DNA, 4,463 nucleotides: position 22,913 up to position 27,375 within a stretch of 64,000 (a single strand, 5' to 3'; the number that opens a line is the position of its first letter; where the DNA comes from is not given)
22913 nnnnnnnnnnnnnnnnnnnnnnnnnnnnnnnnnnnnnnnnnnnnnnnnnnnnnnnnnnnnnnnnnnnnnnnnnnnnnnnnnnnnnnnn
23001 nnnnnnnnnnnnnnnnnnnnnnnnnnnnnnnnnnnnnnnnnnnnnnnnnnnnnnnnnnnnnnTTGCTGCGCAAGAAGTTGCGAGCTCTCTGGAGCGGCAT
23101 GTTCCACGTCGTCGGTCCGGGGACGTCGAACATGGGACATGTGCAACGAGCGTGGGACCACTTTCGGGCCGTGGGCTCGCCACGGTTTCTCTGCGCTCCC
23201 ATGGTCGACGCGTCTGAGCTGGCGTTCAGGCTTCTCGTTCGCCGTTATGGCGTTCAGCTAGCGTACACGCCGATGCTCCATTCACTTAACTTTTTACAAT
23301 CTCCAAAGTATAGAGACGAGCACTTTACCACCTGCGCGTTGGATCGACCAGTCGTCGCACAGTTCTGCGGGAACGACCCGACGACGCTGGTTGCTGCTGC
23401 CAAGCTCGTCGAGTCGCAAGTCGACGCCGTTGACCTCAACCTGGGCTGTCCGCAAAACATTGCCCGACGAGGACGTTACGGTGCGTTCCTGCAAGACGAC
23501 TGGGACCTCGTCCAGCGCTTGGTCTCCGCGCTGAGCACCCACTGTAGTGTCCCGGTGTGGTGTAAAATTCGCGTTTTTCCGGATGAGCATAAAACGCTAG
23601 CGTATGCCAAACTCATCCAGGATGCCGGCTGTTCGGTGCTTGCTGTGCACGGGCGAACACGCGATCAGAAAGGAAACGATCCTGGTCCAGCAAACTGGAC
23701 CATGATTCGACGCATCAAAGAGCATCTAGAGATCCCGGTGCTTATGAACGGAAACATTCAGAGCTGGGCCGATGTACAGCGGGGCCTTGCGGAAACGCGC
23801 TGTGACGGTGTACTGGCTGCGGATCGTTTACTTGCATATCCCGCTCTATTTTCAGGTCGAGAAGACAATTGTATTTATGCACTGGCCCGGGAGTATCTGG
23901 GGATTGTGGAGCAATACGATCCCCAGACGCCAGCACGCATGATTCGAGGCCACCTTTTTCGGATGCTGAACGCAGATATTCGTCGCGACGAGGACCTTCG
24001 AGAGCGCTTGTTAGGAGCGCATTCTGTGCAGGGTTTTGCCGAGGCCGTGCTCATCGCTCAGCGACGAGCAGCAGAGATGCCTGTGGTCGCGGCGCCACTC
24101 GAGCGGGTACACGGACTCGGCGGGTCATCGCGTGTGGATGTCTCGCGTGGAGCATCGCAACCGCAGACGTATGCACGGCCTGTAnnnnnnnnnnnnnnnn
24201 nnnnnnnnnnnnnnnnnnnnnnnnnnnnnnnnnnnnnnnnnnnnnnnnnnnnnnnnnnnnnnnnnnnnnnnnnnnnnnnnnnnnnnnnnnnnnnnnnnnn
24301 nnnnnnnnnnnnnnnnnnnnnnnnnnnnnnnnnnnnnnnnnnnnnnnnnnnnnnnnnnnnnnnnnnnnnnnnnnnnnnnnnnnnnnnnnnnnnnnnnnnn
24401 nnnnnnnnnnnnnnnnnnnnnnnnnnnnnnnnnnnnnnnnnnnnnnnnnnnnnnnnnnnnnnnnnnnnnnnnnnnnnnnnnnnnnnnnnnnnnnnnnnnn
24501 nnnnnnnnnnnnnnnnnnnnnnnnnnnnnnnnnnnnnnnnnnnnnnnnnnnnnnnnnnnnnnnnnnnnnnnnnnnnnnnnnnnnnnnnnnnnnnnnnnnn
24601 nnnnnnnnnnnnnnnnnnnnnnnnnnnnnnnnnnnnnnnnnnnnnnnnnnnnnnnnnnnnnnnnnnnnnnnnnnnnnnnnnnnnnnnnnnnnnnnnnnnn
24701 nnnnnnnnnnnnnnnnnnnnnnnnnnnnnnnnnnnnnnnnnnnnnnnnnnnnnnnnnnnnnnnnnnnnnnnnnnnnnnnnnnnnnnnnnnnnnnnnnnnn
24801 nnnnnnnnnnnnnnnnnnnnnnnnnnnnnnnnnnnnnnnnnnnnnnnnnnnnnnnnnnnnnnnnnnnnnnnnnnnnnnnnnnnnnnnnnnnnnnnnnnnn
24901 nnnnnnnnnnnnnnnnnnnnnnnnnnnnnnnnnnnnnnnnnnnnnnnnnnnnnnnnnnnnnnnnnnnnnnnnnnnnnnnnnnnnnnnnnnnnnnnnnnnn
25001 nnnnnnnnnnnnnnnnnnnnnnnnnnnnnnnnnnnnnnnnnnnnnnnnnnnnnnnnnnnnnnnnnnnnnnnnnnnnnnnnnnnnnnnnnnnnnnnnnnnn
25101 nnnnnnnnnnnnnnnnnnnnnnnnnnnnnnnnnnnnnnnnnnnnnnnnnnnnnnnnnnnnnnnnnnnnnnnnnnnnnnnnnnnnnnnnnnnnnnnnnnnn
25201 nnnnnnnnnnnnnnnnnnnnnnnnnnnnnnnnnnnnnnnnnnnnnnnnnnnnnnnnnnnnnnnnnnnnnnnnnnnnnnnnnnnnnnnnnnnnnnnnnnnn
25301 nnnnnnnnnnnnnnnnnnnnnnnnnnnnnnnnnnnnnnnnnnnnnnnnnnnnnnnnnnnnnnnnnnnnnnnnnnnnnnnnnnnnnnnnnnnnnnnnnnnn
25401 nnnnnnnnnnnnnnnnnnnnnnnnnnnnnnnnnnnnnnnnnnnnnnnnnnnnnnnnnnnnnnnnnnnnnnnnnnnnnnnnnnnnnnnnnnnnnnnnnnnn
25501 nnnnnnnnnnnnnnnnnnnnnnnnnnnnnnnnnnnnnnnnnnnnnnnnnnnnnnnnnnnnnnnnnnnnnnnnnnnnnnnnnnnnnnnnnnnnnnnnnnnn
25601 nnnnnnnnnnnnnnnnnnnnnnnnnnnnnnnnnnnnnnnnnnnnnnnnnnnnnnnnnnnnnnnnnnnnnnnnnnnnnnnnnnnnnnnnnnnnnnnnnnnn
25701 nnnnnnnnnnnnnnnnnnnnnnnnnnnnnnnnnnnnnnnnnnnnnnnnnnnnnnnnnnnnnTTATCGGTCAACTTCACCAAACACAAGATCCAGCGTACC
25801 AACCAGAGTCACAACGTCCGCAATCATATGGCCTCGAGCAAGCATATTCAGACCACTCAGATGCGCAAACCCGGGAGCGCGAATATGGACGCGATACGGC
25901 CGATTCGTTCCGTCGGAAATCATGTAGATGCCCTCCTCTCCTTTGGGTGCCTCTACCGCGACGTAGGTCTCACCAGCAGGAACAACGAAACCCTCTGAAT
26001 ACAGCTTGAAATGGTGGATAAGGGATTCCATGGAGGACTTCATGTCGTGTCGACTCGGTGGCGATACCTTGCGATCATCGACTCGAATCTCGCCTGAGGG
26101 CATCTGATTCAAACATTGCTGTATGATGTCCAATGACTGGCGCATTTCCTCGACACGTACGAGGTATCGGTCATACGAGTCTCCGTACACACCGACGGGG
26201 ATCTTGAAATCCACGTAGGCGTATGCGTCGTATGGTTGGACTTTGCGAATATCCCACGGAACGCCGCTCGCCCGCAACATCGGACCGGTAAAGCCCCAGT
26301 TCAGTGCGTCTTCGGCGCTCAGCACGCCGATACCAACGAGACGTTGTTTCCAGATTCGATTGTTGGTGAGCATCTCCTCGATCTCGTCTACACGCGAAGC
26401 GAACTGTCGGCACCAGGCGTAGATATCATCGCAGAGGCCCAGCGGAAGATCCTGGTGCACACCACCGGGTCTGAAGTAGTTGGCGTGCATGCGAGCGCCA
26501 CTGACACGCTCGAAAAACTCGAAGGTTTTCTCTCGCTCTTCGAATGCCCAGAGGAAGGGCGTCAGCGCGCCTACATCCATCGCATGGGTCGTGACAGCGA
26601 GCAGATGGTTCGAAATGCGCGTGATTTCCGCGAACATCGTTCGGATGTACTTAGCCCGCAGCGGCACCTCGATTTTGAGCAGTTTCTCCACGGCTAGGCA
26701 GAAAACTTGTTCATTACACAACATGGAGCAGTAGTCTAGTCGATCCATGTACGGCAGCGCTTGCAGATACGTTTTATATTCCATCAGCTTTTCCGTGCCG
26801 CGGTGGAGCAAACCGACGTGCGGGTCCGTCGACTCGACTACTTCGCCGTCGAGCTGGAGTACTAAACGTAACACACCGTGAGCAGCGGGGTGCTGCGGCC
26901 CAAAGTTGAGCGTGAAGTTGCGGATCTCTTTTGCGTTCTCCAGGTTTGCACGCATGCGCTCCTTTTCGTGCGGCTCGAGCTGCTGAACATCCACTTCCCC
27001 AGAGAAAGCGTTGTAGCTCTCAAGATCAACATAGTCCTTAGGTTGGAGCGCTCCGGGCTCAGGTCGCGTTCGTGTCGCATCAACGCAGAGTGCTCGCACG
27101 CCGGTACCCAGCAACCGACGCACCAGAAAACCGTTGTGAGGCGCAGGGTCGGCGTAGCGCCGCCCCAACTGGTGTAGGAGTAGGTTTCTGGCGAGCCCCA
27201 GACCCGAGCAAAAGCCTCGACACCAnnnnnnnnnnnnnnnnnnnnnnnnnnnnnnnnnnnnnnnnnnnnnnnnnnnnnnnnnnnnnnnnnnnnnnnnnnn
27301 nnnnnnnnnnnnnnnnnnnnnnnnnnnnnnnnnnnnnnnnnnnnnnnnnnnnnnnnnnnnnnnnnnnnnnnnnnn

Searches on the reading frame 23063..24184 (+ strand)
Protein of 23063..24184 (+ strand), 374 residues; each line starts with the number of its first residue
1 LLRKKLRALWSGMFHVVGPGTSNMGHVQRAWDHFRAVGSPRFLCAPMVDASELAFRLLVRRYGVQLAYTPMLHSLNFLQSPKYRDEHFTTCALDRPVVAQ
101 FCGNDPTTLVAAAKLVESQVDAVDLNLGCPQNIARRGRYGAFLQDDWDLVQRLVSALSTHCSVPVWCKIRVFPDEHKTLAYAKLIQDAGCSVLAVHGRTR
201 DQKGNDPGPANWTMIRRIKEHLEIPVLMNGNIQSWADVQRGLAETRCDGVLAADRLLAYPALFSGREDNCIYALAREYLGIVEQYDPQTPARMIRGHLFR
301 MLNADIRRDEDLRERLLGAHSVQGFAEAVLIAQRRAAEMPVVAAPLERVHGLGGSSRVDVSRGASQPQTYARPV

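Call 30: search_protein_families(library=pfam, proteins=[window:23063-24184:+], max_evalue=0.00001)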
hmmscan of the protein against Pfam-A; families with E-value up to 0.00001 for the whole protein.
window:23063-24184:+ (374 aa): 1 family
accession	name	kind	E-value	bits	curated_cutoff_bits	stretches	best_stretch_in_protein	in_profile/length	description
PF01207.24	Dus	-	1.5e-65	221.8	20.4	1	44-297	2-251/311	Dihydrouridine synthase (Dus)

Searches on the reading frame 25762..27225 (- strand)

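Call 30: search_protein_families(library=pfam, proteins=[window:25762-27225:-], max_evalue=0.00001)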
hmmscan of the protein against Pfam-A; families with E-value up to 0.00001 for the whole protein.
window:25762-27225:- (487 aa): 1 family
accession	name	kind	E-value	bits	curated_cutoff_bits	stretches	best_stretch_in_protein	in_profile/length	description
PF00346.24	Complex1_49kDa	-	2.8e-125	417.3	24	1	217-487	1-271/271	Respiratory-chain NADH dehydrogenase, 49 Kd subunit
